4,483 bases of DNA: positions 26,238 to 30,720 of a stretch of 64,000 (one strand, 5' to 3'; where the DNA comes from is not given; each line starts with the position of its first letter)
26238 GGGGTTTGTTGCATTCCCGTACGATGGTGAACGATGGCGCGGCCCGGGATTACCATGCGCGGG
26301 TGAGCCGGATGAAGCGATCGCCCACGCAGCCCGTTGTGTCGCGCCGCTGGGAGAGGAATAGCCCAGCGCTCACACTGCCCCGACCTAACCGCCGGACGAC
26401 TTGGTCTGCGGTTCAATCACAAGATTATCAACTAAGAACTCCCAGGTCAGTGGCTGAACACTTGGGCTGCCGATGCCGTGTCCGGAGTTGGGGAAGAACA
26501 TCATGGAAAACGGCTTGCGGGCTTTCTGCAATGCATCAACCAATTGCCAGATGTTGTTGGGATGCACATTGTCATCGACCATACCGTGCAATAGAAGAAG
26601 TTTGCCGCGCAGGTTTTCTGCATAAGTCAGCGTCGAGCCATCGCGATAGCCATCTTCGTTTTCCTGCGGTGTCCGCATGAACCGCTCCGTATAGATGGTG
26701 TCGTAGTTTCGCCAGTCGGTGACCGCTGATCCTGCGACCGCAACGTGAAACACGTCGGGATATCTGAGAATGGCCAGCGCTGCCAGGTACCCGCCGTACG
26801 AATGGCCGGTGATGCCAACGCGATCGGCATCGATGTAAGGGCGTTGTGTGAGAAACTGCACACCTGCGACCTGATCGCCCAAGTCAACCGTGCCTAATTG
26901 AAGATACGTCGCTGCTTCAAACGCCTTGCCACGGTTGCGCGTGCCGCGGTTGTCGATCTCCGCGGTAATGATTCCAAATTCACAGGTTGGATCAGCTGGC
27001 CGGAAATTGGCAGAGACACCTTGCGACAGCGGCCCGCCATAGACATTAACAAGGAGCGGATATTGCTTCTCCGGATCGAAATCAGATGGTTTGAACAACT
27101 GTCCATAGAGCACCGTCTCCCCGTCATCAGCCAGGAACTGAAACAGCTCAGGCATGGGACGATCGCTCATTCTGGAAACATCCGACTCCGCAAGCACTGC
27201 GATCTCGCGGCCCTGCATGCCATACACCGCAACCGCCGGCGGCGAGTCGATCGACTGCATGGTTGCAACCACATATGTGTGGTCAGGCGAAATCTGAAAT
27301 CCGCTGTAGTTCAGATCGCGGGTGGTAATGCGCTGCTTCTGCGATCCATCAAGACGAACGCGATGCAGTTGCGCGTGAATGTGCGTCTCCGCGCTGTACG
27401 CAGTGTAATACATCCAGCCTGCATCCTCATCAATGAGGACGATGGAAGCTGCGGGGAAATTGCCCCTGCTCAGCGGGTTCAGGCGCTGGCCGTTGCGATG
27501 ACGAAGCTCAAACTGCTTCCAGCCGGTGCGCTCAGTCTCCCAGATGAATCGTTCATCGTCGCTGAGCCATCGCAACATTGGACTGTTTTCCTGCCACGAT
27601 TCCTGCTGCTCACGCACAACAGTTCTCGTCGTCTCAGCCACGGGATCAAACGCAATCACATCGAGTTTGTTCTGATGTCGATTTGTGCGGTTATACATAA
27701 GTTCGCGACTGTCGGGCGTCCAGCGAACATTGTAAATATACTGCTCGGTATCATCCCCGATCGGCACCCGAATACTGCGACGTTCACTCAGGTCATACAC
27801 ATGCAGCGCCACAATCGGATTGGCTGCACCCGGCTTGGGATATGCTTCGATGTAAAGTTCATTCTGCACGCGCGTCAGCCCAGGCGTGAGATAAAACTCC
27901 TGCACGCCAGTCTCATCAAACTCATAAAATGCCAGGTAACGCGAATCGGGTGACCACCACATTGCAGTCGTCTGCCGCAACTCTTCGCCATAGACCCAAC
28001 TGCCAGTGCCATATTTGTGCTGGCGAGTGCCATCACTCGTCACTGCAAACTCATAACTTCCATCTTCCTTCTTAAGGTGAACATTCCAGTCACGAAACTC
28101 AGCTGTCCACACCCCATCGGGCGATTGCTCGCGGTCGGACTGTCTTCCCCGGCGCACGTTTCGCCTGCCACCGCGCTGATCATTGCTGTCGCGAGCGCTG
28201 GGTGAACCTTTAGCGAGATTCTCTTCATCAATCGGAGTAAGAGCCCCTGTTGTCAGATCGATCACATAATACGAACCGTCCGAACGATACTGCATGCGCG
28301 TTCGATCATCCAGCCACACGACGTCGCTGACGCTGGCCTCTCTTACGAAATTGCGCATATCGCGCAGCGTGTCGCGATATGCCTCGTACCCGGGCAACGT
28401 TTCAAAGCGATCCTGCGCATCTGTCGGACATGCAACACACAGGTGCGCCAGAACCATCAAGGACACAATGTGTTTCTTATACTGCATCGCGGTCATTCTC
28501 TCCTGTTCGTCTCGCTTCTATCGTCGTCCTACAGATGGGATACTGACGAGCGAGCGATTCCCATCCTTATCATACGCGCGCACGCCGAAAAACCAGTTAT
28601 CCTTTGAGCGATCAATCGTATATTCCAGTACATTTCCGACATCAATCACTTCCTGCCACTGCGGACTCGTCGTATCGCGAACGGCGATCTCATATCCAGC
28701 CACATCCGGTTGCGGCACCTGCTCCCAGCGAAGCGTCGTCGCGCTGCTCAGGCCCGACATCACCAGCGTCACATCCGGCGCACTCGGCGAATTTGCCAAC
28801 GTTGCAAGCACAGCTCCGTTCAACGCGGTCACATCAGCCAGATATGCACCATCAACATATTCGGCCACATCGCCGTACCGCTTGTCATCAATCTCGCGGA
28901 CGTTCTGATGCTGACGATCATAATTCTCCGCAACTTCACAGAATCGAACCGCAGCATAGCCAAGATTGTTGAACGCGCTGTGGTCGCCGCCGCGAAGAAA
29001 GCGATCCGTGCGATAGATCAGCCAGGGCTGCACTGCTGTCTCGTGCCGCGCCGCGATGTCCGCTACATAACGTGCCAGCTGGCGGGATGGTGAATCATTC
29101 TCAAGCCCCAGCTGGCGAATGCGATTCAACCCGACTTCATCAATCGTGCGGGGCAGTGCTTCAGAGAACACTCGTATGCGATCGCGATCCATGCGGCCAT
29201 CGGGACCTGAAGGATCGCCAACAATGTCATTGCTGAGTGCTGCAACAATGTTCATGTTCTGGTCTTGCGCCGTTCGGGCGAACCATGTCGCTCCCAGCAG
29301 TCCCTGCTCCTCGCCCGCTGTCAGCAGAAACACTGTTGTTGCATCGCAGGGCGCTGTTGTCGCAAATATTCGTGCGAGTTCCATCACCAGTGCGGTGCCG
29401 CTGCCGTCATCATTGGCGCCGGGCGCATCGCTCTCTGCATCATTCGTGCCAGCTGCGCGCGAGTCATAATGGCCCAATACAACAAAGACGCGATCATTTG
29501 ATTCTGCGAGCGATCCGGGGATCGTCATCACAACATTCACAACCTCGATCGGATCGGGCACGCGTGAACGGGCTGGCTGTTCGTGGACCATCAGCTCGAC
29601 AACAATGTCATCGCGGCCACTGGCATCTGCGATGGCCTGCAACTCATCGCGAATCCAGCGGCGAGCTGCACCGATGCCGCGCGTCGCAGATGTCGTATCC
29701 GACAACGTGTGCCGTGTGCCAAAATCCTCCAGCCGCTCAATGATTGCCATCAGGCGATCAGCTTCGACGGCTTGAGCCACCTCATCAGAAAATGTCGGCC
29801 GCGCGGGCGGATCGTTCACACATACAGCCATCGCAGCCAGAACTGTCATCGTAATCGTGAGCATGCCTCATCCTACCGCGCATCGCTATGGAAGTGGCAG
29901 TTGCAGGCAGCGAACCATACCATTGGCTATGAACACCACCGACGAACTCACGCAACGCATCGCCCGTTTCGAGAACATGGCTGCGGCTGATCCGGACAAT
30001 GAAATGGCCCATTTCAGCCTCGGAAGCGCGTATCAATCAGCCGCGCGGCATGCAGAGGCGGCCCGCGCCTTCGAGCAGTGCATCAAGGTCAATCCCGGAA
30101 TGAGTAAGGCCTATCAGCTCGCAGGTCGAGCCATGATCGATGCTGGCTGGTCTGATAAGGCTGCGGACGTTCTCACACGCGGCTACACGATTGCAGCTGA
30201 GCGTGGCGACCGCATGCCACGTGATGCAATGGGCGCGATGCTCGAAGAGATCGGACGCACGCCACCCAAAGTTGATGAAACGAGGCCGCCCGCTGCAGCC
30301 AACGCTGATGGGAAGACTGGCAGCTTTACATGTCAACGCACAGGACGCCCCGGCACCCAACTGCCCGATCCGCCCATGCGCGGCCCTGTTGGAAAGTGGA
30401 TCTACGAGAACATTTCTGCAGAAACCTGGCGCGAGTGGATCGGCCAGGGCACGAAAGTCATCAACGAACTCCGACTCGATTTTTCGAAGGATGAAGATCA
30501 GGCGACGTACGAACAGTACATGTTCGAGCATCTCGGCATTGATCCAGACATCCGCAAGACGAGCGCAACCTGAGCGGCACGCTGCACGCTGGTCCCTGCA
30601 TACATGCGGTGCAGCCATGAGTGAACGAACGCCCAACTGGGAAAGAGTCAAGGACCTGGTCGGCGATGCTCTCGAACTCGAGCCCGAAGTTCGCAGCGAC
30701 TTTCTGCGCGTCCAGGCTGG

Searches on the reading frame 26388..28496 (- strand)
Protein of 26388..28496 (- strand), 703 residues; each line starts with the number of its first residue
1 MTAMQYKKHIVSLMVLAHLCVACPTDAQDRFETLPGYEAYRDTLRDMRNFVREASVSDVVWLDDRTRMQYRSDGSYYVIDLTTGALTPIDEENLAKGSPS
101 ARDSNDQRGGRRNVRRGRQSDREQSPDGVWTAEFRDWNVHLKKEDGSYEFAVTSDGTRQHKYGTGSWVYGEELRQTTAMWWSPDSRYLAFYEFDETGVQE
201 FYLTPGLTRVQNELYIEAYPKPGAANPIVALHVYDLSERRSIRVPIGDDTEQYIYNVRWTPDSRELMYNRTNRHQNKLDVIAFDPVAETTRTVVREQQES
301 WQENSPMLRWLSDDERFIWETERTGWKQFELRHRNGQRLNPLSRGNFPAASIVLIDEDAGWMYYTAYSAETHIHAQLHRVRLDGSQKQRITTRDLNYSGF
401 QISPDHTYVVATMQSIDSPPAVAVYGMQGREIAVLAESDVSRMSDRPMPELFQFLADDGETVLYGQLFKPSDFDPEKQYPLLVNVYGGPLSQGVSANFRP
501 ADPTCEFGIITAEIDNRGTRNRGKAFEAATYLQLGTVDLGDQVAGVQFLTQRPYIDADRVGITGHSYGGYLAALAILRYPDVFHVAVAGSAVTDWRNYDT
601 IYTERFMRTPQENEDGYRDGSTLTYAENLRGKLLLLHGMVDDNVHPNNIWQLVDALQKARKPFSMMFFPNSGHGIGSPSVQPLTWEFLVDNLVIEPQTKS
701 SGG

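Call 24: search_protein_families(library=pfam, proteins=[window:26388-28496:-], max_evalue=0.01)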
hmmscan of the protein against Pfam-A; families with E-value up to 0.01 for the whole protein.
window:26388-28496:- (703 aa): 11 families
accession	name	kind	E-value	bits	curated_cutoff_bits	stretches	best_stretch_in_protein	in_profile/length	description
PF00930.27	DPPIV_N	-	1.8e-66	224.7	22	1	63-420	12-354/354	Dipeptidyl peptidase IV (DPP IV) N-terminal region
PF00326.27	Peptidase_S9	-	1.2e-54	185.5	22.6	1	505-682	11-196/213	Prolyl oligopeptidase family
PF02129.25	Peptidase_S15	-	9.9e-09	35.7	23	1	536-611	74-147/262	X-Pro dipeptidyl-peptidase (S15 family)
PF08840.17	BAAT_C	-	3.9e-06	27.5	20.9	1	545-678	9-163/210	BAAT / Acyl-CoA thioester hydrolase C terminal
PF01738.24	DLH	-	1.3e-05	25.4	21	1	539-674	78-187/217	Dienelactone hydrolase family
PF12146.15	Hydrolase_4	-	5.3e-05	23.1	27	0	556-596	76-114/239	Serine aminopeptidase, S33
PF20434.5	BD-FAE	-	0.00011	22.2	26.8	0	476-578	10-109/215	BD-FAE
PF05577.18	Peptidase_S28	-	0.00012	21.5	25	1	539-613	93-172/434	Serine carboxypeptidase S28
PF12697.13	Abhydrolase_6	-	0.00023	22.4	26.3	1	537-599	55-104/217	Alpha/beta hydrolase family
PF00756.26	Esterase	-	0.00052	20.3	22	1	555-596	112-153/251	Putative esterase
PF10503.15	Esterase_PHB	-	0.0055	16.4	23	0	547-608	86-147/219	Esterase PHB depolymerase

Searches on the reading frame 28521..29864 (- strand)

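Call 24: search_protein_families(library=pfam, proteins=[window:28521-29864:-], max_evalue=0.01)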
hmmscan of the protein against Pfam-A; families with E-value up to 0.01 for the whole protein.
window:28521-29864:- (448 aa): 2 families
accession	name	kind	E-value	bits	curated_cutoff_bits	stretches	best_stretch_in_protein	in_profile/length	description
PF04389.22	Peptidase_M28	-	5.1e-25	88.8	21.3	1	110-336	1-188/193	Peptidase family M28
PF01546.33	Peptidase_M20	-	0.00021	21.7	24.6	1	145-269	28-113/206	Peptidase family M20/M25/M40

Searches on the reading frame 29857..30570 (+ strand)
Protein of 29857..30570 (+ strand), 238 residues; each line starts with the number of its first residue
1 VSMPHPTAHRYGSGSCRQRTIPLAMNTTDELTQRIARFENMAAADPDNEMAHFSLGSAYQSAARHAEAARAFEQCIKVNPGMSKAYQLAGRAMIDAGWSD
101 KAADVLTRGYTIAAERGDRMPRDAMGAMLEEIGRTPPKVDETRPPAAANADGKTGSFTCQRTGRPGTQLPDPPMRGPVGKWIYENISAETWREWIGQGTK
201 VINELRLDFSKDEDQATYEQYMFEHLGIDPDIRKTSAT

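Call 24: search_protein_families(library=pfam, proteins=[window:29857-30570:+], max_evalue=0.01)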
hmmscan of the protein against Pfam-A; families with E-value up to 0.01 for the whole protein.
window:29857-30570:+ (238 aa): 11 families
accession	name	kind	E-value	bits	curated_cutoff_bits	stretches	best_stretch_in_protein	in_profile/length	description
PF04362.19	Iron_traffic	-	2e-13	50.4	27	1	158-226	6-74/88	Bacterial Fe(2+) trafficking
PF07719.23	TPR_2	-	8.5e-06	25.9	27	1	51-81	3-33/34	Tetratricopeptide repeat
PF14559.12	TPR_19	-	1.9e-05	25.3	25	1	63-108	5-50/68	Tetratricopeptide repeat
PF13181.12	TPR_8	-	2.3e-05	24.6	25.7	1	51-80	3-32/34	Tetratricopeptide repeat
PF13431.12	TPR_17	-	0.00012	22.5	24.4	0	71-102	1-32/34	Tetratricopeptide repeat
PF00515.34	TPR_1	-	0.00027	21.1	27.8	1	51-80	3-32/34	Tetratricopeptide repeat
PF13428.12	TPR_14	-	0.00034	21.5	23.5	0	52-91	4-43/44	Tetratricopeptide repeat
PF14561.12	TPR_20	-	0.0013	19.5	25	0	32-78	5-51/90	Tetratricopeptide repeat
PF13432.12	TPR_16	-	0.0023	18.8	32.7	1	55-112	3-60/65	Tetratricopeptide repeat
PF13176.12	TPR_7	-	0.0047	17.4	27.9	0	51-77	1-27/36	Tetratricopeptide repeat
PF12895.13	ANAPC3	-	0.0074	17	27.2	1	37-107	11-80/82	Anaphase-promoting complex, cyclosome, subunit 3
